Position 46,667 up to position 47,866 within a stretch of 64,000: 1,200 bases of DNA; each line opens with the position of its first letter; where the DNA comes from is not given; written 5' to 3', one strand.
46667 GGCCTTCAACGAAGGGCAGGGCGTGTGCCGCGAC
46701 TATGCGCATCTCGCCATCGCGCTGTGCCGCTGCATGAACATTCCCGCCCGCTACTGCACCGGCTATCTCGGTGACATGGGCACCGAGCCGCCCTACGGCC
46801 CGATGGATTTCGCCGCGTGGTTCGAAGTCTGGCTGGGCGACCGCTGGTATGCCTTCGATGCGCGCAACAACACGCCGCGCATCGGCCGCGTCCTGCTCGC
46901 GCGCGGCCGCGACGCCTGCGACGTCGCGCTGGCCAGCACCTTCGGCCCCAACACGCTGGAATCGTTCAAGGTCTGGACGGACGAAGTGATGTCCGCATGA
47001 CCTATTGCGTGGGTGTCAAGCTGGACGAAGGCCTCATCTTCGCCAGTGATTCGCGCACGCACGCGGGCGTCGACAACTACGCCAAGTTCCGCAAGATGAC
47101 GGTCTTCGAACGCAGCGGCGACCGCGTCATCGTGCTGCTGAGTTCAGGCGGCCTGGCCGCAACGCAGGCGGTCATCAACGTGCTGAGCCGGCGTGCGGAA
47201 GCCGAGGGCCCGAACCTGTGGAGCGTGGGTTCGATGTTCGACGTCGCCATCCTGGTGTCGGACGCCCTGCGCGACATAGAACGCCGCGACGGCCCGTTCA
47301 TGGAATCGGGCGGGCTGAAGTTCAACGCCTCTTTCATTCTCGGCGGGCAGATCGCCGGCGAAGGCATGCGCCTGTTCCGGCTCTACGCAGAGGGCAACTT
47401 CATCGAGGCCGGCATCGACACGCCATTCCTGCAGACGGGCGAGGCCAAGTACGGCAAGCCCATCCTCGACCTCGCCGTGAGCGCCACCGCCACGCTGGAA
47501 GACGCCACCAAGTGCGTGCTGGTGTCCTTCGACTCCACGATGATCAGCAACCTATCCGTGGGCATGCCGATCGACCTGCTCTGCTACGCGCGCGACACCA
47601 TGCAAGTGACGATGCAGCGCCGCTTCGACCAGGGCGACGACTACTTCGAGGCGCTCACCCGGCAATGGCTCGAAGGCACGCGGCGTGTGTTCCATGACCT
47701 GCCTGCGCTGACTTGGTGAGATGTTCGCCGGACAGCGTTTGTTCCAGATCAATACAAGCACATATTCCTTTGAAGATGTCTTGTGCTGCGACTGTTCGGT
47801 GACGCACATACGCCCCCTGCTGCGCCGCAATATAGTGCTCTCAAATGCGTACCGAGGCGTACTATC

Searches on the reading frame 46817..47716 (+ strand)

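Call 29: search_protein_families(library=pfam, proteins=[window:46817-47716:+], max_evalue=0.001)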
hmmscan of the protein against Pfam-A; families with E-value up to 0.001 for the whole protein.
window:46817-47716:+ (300 aa): 1 family
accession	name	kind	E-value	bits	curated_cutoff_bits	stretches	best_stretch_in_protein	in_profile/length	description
PF00227.31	Proteasome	-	0.00042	20.5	22.4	1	64-241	7-173/189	Proteasome subunit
